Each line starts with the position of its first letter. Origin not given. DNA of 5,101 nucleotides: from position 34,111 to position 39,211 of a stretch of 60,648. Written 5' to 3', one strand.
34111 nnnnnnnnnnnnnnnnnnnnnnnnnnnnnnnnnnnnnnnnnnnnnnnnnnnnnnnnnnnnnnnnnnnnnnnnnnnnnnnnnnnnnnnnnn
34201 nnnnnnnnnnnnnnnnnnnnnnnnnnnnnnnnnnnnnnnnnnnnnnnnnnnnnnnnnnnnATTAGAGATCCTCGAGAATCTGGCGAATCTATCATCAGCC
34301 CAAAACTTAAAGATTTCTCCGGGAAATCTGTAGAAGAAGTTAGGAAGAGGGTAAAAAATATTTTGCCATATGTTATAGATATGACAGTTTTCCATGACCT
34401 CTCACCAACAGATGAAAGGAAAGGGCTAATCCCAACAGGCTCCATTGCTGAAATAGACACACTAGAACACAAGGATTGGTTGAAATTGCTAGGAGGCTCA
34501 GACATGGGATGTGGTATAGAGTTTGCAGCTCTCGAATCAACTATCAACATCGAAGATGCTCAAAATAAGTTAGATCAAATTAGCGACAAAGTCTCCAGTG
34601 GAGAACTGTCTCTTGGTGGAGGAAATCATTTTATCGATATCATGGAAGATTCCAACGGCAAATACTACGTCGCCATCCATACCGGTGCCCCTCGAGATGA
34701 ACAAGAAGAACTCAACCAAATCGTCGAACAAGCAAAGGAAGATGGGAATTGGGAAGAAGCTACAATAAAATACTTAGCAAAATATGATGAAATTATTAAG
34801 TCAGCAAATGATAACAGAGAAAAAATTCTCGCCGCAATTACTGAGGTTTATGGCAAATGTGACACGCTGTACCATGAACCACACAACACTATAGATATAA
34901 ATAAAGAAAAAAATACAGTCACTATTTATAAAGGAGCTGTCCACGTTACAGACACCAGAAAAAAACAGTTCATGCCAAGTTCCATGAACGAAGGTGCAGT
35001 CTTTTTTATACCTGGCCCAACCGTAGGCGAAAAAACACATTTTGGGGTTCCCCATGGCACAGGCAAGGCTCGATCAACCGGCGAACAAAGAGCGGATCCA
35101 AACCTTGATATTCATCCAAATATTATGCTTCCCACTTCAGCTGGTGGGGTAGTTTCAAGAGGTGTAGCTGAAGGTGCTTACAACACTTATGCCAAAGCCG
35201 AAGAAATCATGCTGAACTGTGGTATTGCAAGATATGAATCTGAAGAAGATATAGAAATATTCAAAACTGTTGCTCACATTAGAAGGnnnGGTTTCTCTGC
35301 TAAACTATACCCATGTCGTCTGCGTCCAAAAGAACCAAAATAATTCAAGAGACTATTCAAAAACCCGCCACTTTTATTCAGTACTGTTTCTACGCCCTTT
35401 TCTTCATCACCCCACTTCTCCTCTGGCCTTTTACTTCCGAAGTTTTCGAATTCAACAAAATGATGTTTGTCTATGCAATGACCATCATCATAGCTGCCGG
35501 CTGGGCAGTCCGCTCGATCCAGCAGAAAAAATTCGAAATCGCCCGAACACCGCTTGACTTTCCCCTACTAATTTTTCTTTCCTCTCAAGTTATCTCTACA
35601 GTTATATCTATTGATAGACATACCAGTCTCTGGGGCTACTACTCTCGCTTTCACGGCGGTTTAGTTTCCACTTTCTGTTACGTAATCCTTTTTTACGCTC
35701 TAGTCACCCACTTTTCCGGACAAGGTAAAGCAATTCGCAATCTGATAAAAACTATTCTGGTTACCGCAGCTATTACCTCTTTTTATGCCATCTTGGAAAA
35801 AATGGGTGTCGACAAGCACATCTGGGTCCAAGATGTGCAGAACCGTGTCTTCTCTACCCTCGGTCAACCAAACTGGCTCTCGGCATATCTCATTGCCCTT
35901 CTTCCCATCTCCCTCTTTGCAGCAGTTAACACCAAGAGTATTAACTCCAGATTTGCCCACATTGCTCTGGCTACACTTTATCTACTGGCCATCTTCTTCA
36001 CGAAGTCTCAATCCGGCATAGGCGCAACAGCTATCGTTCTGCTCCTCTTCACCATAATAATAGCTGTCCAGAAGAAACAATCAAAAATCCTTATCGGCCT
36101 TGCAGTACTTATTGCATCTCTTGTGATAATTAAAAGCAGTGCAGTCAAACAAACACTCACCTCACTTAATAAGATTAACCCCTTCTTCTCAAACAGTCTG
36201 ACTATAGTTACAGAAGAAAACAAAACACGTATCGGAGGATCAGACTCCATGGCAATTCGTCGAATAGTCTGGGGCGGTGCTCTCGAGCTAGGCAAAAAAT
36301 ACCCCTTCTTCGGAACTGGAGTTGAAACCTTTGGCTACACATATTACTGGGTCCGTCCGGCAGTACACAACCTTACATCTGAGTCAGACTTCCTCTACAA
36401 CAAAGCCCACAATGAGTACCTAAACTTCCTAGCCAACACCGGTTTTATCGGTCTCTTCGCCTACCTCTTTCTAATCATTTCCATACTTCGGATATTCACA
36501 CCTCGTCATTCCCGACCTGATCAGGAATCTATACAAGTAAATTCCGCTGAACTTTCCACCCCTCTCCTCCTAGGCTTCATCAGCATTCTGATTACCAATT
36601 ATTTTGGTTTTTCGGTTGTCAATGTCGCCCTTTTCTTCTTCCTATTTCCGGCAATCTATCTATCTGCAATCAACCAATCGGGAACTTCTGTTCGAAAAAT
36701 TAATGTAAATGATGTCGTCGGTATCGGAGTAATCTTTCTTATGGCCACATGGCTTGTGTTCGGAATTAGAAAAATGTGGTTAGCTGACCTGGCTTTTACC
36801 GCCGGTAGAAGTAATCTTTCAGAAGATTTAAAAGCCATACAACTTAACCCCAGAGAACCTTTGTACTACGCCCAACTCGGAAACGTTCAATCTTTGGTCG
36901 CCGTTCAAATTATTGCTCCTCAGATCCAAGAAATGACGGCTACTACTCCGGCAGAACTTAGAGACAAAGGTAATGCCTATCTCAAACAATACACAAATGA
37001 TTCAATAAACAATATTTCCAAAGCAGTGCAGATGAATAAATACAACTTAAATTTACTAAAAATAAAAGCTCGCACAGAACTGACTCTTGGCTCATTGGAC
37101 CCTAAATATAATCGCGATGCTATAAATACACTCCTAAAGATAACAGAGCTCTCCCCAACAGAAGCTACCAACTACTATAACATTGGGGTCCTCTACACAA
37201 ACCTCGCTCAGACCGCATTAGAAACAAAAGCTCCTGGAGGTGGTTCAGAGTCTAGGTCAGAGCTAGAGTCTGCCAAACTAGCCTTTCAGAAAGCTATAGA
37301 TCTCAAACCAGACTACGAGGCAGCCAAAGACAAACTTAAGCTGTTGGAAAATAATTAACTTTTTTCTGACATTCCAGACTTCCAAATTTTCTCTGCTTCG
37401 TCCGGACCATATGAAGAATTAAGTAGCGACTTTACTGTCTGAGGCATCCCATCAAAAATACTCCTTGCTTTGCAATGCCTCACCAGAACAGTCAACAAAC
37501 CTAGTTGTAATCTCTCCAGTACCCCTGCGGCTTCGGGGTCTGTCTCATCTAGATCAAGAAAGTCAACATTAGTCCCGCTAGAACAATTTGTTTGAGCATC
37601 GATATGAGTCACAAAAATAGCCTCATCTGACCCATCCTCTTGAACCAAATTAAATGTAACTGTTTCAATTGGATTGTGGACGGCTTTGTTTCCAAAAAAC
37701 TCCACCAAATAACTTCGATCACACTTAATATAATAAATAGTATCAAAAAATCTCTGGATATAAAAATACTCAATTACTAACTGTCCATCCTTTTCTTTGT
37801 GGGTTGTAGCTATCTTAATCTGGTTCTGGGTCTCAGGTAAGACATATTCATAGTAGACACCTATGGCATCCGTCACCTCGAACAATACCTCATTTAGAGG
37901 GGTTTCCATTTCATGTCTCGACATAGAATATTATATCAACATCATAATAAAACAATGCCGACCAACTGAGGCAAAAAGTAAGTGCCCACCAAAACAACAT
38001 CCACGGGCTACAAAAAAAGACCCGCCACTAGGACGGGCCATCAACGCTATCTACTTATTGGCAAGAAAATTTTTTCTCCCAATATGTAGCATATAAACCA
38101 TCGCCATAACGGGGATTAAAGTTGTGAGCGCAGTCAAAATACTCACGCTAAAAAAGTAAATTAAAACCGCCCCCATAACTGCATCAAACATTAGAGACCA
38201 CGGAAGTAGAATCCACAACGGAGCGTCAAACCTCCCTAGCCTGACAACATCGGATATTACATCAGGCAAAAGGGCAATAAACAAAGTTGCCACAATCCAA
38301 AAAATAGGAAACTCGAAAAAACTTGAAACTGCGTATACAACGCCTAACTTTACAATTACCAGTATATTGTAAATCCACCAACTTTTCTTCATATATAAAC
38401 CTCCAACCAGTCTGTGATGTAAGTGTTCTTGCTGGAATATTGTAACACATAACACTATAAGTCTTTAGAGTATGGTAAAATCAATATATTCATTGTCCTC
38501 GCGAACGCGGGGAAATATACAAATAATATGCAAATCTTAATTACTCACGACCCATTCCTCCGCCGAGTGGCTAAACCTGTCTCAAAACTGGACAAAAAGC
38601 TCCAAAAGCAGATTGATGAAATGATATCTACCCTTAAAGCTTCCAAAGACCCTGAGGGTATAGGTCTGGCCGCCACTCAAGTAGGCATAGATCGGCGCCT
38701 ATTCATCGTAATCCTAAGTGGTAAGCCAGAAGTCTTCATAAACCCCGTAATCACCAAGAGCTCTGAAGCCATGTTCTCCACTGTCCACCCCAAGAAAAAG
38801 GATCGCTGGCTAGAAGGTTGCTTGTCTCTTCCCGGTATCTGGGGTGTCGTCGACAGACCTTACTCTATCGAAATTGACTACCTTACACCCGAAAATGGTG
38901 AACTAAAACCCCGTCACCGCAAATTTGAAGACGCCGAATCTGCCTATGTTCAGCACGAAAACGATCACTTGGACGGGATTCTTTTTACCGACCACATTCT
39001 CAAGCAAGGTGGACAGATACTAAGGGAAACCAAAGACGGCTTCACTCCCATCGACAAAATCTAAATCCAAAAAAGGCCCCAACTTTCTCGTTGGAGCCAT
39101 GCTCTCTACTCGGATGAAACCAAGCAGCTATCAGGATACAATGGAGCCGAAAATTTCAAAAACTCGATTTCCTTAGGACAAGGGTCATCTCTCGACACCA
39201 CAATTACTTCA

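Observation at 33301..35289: Single ORF fusing a protein kinase-like domain to a compact RtcB-like RNA ligase domain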

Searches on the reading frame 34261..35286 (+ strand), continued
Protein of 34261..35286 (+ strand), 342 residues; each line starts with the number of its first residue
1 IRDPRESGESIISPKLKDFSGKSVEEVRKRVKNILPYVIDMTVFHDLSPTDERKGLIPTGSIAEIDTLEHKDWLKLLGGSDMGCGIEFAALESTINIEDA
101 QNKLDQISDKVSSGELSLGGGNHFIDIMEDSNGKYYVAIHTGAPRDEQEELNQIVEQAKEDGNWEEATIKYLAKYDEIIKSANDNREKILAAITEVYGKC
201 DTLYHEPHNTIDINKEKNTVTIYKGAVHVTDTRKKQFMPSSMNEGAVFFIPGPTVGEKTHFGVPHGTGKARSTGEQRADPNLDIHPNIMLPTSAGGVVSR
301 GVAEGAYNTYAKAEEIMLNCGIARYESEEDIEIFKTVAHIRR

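Call 77: find_encoding_contigs(protein=P0021, flank=8000, max_places=3)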
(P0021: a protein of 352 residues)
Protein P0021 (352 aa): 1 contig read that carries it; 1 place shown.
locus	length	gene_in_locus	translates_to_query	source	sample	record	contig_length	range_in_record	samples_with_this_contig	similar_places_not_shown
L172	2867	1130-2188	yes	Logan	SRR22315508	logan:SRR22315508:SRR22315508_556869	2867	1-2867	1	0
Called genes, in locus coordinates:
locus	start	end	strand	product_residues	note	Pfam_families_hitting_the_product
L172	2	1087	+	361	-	?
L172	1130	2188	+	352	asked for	PF01139:RtcB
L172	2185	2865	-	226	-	?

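Call 88: search_protein_families(library=ncbifam, proteins=[P0008, P0009, P0010, P0011, P0013, P0015, P0021, L083:4353-5246:+], max_evalue=0.001)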
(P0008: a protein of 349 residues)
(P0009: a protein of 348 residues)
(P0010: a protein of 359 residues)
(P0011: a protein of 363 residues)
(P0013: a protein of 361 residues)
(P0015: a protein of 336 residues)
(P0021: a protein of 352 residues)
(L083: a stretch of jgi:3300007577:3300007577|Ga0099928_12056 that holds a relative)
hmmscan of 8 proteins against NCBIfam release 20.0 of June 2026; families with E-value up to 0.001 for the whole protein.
P0008 (349 aa): 3 families
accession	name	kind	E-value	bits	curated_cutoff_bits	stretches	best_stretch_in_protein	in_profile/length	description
NF007153.0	PRK09588.1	equivalog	3.1e-06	26.4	407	1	141-284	162-308/379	RNA ligase RtcB family protein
TIGR03073.1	release_rtcB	hypoth_equivalog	8.2e-05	21.8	271.8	0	140-277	150-288/356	RNA ligase RtcB family protein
NF002642.0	PRK02315.1-3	equivalog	0.00014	21.6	383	1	129-189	165-224/239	adaptor protein MecA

P0009 (348 aa): 3 families
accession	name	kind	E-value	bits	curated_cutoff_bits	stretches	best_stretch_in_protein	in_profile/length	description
NF007153.0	PRK09588.1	equivalog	8.6e-16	57.9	407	1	44-287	36-307/379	RNA ligase RtcB family protein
TIGR03073.1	release_rtcB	hypoth_equivalog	4.2e-12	45.8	271.8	1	44-287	25-296/356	RNA ligase RtcB family protein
NF052663.1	RtcB_rel_intein2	exception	0.00014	20.9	1050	1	118-159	377-415/626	intein-containing RctB family protein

P0010 (359 aa): 2 families
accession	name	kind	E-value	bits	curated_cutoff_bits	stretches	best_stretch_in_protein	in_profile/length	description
NF007153.0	PRK09588.1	equivalog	9.6e-16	57.7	407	1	129-341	133-360/379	RNA ligase RtcB family protein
TIGR03073.1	release_rtcB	hypoth_equivalog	2.3e-12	46.6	271.8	1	143-341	150-349/356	RNA ligase RtcB family protein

P0011 (363 aa): 3 families
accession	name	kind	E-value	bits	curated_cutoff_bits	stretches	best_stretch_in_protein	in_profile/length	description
NF007153.0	PRK09588.1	equivalog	3.7e-13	49.2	407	1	44-348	40-360/379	RNA ligase RtcB family protein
TIGR03073.1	release_rtcB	hypoth_equivalog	3e-10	39.7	271.8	1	44-348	29-349/356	RNA ligase RtcB family protein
NF052663.1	RtcB_rel_intein2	exception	0.00011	21.3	1050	0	120-151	378-409/626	intein-containing RctB family protein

P0013 (361 aa): 2 families
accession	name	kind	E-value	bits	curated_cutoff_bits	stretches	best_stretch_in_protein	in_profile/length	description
NF007153.0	PRK09588.1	equivalog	5.9e-12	45.2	407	1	78-346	71-360/379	RNA ligase RtcB family protein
TIGR03073.1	release_rtcB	hypoth_equivalog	1.8e-06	27.2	271.8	1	119-287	117-301/356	RNA ligase RtcB family protein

P0015 (336 aa): 1 family
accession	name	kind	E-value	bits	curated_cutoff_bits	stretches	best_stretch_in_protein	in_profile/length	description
NF007153.0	PRK09588.1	equivalog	8.4e-06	25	407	0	138-275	156-306/379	RNA ligase RtcB family protein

P0021 (352 aa): 3 families
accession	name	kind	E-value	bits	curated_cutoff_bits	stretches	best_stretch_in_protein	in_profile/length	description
NF007153.0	PRK09588.1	equivalog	2.7e-17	62.8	407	1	41-337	34-361/379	RNA ligase RtcB family protein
TIGR03073.1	release_rtcB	hypoth_equivalog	3.9e-14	52.4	271.8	1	162-334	182-347/356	RNA ligase RtcB family protein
NF052663.1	RtcB_rel_intein2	exception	6.1e-07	28.6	1050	0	219-277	513-568/626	intein-containing RctB family protein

L083:4353-5246:+ (298 aa): 1 family
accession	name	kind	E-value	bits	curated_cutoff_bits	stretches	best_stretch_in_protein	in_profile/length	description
NF047741.1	antiphage_MADS6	equivalog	0.00064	18.3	460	0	42-160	492-609/612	methylation-associated defense system protein kinase MAD6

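Call 107: search_solved_structures(query=L086:1268-2275:+, max_evalue=10, show_alignments=1)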
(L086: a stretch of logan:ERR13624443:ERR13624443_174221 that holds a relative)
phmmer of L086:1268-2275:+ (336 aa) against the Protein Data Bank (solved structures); distinct sequences matched with E-value up to 10: 1.
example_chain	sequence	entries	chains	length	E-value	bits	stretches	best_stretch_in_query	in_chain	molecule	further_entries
3cl3_D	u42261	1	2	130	1.6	11.2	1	56-117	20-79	NF-kappa-B essential modulator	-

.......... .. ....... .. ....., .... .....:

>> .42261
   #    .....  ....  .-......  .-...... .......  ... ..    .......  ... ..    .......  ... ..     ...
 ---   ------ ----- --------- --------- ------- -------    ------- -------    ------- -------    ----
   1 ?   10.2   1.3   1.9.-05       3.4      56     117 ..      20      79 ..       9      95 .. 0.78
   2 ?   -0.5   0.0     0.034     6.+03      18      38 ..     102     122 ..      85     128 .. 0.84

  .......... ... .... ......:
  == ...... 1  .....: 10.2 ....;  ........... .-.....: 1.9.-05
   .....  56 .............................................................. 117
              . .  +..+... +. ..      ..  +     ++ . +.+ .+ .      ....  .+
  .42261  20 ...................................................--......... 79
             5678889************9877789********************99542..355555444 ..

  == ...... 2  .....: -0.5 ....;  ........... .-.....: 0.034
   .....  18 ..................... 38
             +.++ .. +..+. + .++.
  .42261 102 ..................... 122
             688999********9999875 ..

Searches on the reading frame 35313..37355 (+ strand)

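Call 4: search_protein_families(library=pfam, proteins=[window:35313-37355:+], max_evalue=1)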
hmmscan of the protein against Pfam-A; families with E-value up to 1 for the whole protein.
window:35313-37355:+ (681 aa): 5 families
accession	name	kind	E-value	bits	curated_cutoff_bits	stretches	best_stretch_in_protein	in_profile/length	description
PF04932.20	Wzy_C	-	2.1e-18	66.9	31.7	1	220-385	3-149/149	O-Antigen ligase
PF13414.12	TPR_11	-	1.4e-06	28.4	26.8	2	602-628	12-38/42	TPR repeat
PF13431.12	TPR_17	-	0.00076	20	24.4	1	607-634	2-29/34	Tetratricopeptide repeat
PF13181.12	TPR_8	-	0.037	14.6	25.7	0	651-668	17-34/34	Tetratricopeptide repeat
PF00515.34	TPR_1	-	0.45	10.9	27.8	0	650-668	16-34/34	Tetratricopeptide repeat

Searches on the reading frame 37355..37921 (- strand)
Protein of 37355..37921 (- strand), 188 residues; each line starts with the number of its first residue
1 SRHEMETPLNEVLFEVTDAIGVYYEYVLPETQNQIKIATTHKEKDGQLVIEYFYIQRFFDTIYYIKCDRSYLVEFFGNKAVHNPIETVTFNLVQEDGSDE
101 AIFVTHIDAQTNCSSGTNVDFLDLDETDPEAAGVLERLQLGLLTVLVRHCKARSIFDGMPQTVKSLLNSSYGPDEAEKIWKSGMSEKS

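Call 4: search_protein_families(library=pfam, proteins=[window:37355-37921:-], max_evalue=1)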
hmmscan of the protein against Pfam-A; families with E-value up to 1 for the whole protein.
window:37355-37921:- (188 aa): 1 family
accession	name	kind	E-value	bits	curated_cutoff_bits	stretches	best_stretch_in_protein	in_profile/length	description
PF15400.11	TEX33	-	0.012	16.5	27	1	153-178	68-93/138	Testis-expressed sequence 33 protein family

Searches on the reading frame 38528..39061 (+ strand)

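Call 29: search_protein_families(library=pfam, proteins=[window:38528-39061:+], max_evalue=0.01)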
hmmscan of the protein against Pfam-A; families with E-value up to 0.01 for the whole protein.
window:38528-39061:+ (178 aa): 1 family
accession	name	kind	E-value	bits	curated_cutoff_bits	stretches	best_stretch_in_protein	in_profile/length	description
PF01327.26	Pep_deformylase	-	6.8e-36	123.6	22.8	1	2-159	3-152/156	Polypeptide deformylase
